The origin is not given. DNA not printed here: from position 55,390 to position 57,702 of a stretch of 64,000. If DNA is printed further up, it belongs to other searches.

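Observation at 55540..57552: In-frame ybeY-lnt gene fusion (RNase YbeY joined to apolipoprotein N-acyltransferase)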

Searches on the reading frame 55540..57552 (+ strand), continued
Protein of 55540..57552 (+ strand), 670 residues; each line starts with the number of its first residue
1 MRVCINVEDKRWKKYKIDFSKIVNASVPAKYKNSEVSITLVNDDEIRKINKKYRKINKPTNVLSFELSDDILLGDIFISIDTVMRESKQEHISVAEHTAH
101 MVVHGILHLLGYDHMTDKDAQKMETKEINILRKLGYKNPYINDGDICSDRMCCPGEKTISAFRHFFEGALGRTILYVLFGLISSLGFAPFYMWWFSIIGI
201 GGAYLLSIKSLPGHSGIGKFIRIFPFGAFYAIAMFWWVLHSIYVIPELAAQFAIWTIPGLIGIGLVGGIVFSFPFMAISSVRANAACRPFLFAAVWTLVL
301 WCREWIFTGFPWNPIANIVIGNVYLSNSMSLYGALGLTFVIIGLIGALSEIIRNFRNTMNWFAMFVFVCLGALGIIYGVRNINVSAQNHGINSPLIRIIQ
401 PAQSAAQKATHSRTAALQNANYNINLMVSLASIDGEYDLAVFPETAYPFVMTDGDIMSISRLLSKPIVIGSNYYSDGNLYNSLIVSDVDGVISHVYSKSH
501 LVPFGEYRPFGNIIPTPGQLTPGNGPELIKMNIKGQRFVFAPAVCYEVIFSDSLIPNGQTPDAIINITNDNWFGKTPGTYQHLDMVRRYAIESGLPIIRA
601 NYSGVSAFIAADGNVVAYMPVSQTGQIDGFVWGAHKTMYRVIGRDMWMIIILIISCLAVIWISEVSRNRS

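Call 80: find_homologous_proteins(query=P0135, max_evalue=1e-20)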
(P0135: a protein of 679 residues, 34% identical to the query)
Query P0135 (679 aa): 250 proteins with E <= 1e-20 among 8000 candidates; the best 120 are listed.
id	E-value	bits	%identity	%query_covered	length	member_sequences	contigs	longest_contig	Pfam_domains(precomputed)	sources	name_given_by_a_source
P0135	0.0e+0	1524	100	100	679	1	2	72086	PF20154.5,PF02130.25,PF00795.28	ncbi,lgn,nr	ncbi:MAG: apolipoprotein N-acyltransferase [Alphaproteobacteria bacterium]|nr:apolipoprotein N-acylt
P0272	1.6e-83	300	34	93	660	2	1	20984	PF20154.5,PF02130.25,PF00795.28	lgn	-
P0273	1.1e-82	297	34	95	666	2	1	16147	PF20154.5,PF02130.25,PF00795.28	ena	-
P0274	9.1e-82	294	35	93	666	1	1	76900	PF20154.5,PF02130.25,PF00795.28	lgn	-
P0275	1.2e-81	294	33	85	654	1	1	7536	PF20154.5,PF02130.25,PF00795.28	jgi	-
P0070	2.0e-80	290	33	91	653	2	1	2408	PF20154.5,PF02130.25,PF00795.28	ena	-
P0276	3.9e-79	285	33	95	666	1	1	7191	PF20154.5,PF02130.25,PF00795.28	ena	-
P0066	6.7e-79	285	32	88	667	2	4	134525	PF20154.5,PF02130.25,PF00795.28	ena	-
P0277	1.3e-78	284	34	95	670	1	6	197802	PF20154.5,PF02130.25,PF00795.28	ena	-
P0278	1.3e-78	284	33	94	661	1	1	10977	PF20154.5,PF02130.25,PF00795.28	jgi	jgi:apolipoprotein N-acyltransferase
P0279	1.9e-78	283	33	93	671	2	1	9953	PF20154.5,PF02130.25,PF00795.28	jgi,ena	-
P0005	2.9e-78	282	32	99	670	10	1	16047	PF20154.5,PF02130.25,PF00795.28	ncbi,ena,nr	ncbi:MAG: apolipoprotein N-acyltransferase [Alphaproteobacteria bacterium]|nr:apolipoprotein N-acylt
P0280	4.5e-78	282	32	97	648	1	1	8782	PF20154.5,PF02130.25,PF00795.28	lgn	-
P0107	1.0e-77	281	32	95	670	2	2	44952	PF20154.5,PF02130.25,PF00795.28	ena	-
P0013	2.4e-77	279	31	97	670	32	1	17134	PF20154.5,PF02130.25,PF00795.28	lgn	-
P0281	7.3e-77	278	32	85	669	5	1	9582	PF20154.5,PF02130.25,PF00795.28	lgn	-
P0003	1.0e-76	277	32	99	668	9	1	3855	PF20154.5,PF02130.25,PF00795.28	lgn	-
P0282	1.2e-76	277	33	95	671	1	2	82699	PF20154.5,PF02130.25,PF00795.28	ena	-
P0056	1.9e-76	276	31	99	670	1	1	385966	PF20154.5,PF02130.25,PF00795.28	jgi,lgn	jgi:apolipoprotein N-acyltransferase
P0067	2.9e-76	276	32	95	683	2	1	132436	PF20154.5,PF02130.25,PF00795.28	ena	-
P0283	3.0e-76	276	31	93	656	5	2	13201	PF20154.5,PF02130.25,PF00795.28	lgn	-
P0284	4.1e-76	275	32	98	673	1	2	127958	PF20154.5,PF02130.25,PF00795.28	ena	-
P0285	4.2e-76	275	33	95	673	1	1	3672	PF20154.5,PF02130.25,PF00795.28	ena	-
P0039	6.1e-76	275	32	89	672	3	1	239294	PF20154.5,PF02130.25,PF00795.28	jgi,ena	-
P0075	1.1e-75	274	31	99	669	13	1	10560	PF20154.5,PF02130.25,PF00795.28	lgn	-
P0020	1.9e-75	273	32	97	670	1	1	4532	PF20154.5,PF02130.25,PF00795.28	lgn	-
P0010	2.0e-75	273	33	90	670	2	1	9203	PF20154.5,PF02130.25,PF00795.28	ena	-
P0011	2.0e-75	273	32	98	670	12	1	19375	PF20154.5,PF02130.25,PF00795.28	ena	-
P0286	2.6e-75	273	34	85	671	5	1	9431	PF20154.5,PF02130.25,PF00795.28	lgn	-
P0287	2.8e-75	273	33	98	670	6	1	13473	PF20154.5,PF02130.25,PF00795.28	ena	-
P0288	6.0e-75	271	31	95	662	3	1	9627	PF20154.5,PF02130.25,PF00795.28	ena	-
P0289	6.0e-75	271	33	95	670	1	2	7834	PF20154.5,PF02130.25,PF00795.28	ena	-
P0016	6.4e-75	271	31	99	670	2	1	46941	PF20154.5,PF02130.25,PF00795.28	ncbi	-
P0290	8.5e-75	271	35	85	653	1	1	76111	PF20154.5,PF02130.25,PF00795.28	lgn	-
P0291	1.0e-74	271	32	95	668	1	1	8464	PF20154.5,PF02130.25,PF00795.28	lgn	-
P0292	1.3e-74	270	31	95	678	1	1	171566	PF20154.5,PF02130.25,PF00795.28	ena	-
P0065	1.5e-74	270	31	95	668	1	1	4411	PF20154.5,PF02130.25,PF00795.28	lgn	-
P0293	1.6e-74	270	31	94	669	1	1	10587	PF20154.5,PF02130.25,PF00795.28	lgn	-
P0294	2.5e-74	269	31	98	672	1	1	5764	PF20154.5,PF02130.25,PF00795.28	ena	-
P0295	3.2e-74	269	32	99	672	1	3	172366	PF20154.5,PF02130.25,PF00795.28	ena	-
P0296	3.2e-74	269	31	99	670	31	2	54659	PF20154.5,PF02130.25,PF00795.28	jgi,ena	-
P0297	5.0e-74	268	33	95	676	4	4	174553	PF20154.5,PF02130.25,PF00795.28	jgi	-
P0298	5.1e-74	268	32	95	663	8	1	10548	PF20154.5,PF02130.25,PF00795.28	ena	-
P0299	5.8e-74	268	34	96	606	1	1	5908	PF20154.5,PF02130.25,PF00795.28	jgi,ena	-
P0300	6.6e-74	268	32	97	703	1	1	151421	PF20154.5,PF02130.25,PF00795.28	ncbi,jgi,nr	ncbi:MAG: apolipoprotein N-acyltransferase [Rickettsiales bacterium]|jgi:apolipoprotein N-acyltransf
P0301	6.6e-74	268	33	93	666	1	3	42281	PF20154.5,PF02130.25,PF00795.28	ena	-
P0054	6.9e-74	268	30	97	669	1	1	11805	PF20154.5,PF02130.25,PF00795.28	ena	-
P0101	7.7e-74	268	30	93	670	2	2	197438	PF20154.5,PF02130.25,PF00795.28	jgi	-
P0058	7.8e-74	268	32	87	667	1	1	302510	PF20154.5,PF02130.25,PF00795.28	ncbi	-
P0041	8.0e-74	268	32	97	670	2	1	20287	PF20154.5,PF02130.25,PF00795.28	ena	-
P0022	8.5e-74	268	32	97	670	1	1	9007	PF20154.5,PF02130.25,PF00795.28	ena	-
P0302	9.3e-74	268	32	95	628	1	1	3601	PF20154.5,PF02130.25,PF00795.28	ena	-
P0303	1.2e-73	267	32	97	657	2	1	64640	PF20154.5,PF02130.25,PF00795.28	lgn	-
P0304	1.2e-73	267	32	98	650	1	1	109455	PF20154.5,PF02130.25,PF00795.28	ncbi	-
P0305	1.3e-73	267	32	95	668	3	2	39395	PF20154.5,PF02130.25,PF00795.28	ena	-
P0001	1.7e-73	267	31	99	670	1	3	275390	PF20154.5,PF02130.25,PF00795.28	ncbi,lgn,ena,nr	ncbi:MAG: apolipoprotein N-acyltransferase [Alphaproteobacteria bacterium]|nr:apolipoprotein N-acylt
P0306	1.7e-73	267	32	93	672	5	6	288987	PF20154.5,PF02130.25,PF00795.28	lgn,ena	-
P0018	1.7e-73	267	33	97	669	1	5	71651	PF20154.5,PF02130.25,PF00795.28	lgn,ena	-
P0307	1.8e-73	267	30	99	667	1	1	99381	PF20154.5,PF02130.25,PF00795.28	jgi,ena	-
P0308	2.0e-73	266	35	85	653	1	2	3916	PF20154.5,PF02130.25,PF00795.28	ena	-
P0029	2.1e-73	266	32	97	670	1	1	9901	PF20154.5,PF02130.25,PF00795.28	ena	-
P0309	3.1e-73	266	31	95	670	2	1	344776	PF20154.5,PF02130.25,PF00795.28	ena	-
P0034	3.2e-73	266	32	97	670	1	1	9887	PF20154.5,PF02130.25,PF00795.28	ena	-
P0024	3.2e-73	266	32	97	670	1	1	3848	PF20154.5,PF02130.25,PF00795.28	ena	-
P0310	3.6e-73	266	31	95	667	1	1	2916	PF20154.5,PF02130.25,PF00795.28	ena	-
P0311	4.0e-73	265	34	89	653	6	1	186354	PF20154.5,PF02130.25,PF00795.28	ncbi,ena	-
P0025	4.1e-73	265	32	97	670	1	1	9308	PF20154.5,PF02130.25,PF00795.28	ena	-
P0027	4.3e-73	265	32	95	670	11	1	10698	PF20154.5,PF02130.25,PF00795.28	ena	-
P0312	4.5e-73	265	32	99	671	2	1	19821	PF20154.5,PF02130.25,PF00795.28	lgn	-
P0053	4.8e-73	265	31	93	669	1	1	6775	PF20154.5,PF02130.25,PF00795.28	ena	-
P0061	5.2e-73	265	30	99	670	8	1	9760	PF20154.5,PF02130.25,PF00795.28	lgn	-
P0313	8.5e-73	264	31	93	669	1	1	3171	PF20154.5,PF02130.25,PF00795.28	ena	-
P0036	9.1e-73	264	32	93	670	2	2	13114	PF20154.5,PF02130.25,PF00795.28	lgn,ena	-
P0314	1.0e-72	264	32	95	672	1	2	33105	PF20154.5,PF02130.25,PF00795.28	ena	-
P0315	1.1e-72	264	33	95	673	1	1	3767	PF20154.5,PF02130.25,PF00795.28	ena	-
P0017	1.2e-72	264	32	90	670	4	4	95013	PF20154.5,PF02130.25,PF00795.28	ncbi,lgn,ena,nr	ncbi:MAG: apolipoprotein N-acyltransferase [Alphaproteobacteria bacterium]|nr:apolipoprotein N-acylt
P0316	1.6e-72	263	32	95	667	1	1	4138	PF20154.5,PF02130.25,PF00795.28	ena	-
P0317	1.7e-72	263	32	84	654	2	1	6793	PF20154.5,PF02130.25,PF00795.28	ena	-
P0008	1.8e-72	263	32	90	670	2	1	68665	PF20154.5,PF02130.25,PF00795.28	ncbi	-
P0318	2.0e-72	263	33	91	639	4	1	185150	PF20154.5,PF02130.25,PF00795.28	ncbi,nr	ncbi:MAG: apolipoprotein N-acyltransferase [Alphaproteobacteria bacterium]|nr:apolipoprotein N-acylt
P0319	2.1e-72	263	32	93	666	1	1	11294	PF20154.5,PF02130.25,PF00795.28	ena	-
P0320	2.4e-72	263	32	93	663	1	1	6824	PF20154.5,PF02130.25,PF00795.28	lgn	-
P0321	2.6e-72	263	33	89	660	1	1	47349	PF20154.5,PF02130.25,PF00795.28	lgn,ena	-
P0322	3.6e-72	262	34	89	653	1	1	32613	PF20154.5,PF02130.25,PF00795.28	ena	-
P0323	3.7e-72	262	33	85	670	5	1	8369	PF20154.5,PF02130.25,PF00795.28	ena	-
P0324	6.5e-72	261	32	93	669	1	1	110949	PF20154.5,PF02130.25,PF00795.28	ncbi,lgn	-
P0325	9.1e-72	261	34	89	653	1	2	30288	PF20154.5,PF02130.25,PF00795.28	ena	-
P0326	1.1e-71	261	29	92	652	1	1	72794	PF20154.5,PF02130.25,PF00795.28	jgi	-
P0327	1.7e-71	260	31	95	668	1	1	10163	PF20154.5,PF02130.25,PF00795.28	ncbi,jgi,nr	ncbi:MAG: apolipoprotein N-acyltransferase [Rickettsiales bacterium]|jgi:apolipoprotein N-acyltransf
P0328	2.3e-71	260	30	95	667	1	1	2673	PF20154.5,PF02130.25,PF00795.28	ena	-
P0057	2.4e-71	260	31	99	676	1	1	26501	PF20154.5,PF02130.25,PF00795.28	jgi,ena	-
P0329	2.8e-71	259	34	89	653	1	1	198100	PF20154.5,PF02130.25,PF00795.28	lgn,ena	-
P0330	3.0e-71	259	29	95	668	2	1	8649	PF20154.5,PF02130.25,PF00795.28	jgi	-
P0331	3.1e-71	259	31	94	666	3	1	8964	PF20154.5,PF02130.25,PF00795.28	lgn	-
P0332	4.0e-71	259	32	93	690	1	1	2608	PF20154.5,PF02130.25,PF00795.28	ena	-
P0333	4.3e-71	259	32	93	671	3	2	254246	PF20154.5,PF02130.25,PF00795.28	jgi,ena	-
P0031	4.4e-71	259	31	97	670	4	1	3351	PF20154.5,PF02130.25,PF00795.28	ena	-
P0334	4.6e-71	259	32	99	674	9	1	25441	PF20154.5,PF02130.25,PF00795.28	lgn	-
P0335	4.7e-71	259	30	93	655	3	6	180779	PF20154.5,PF02130.25,PF00795.28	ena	-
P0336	5.5e-71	258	32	85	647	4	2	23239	PF20154.5,PF02130.25,PF00795.28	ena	-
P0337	5.8e-71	258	32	95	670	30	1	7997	PF20154.5,PF02130.25,PF00795.28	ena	-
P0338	5.9e-71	258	31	95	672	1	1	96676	PF20154.5,PF02130.25,PF00795.28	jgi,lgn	jgi:apolipoprotein N-acyltransferase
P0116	6.4e-71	258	31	93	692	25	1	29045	PF20154.5,PF02130.25,PF00795.28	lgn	-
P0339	9.8e-71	258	30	92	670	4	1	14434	PF20154.5,PF02130.25,PF00795.28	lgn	-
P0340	1.2e-70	257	28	99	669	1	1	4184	PF20154.5,PF02130.25,PF00795.28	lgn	-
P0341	2.9e-70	256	31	95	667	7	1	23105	PF20154.5,PF02130.25,PF00795.28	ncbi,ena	-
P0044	4.4e-70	255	30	97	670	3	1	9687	PF20154.5,PF02130.25,PF00795.28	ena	-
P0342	5.5e-70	255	31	95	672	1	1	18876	PF20154.5,PF02130.25,PF00795.28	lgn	-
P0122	7.7e-70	255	32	96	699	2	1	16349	PF20154.5,PF02130.25,PF00795.28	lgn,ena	-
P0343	9.0e-70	254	31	94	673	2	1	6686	PF20154.5,PF02130.25,PF00795.28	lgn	-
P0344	1.7e-69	253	32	89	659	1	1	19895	PF20154.5,PF02130.25,PF00795.28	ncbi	-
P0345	1.8e-69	253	31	93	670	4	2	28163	PF20154.5,PF02130.25,PF00795.28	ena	-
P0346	1.9e-69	253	31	93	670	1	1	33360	PF20154.5,PF02130.25,PF00795.28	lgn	-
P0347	2.0e-69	253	30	95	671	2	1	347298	PF20154.5,PF02130.25,PF00795.28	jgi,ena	-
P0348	2.3e-69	253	31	99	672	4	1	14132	PF20154.5,PF02130.25,PF00795.28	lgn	-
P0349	2.7e-69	253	31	93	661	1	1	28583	PF20154.5,PF02130.25,PF00795.28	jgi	-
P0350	3.2e-69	253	31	89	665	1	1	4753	PF20154.5,PF02130.25,PF00795.28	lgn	-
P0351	3.6e-69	252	32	97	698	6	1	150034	PF20154.5,PF02130.25,PF00795.28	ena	-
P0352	4.5e-69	252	31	98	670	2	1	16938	PF20154.5,PF02130.25,PF00795.28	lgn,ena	-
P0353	7.4e-69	251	33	85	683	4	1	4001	PF20154.5,PF02130.25,PF00795.28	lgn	-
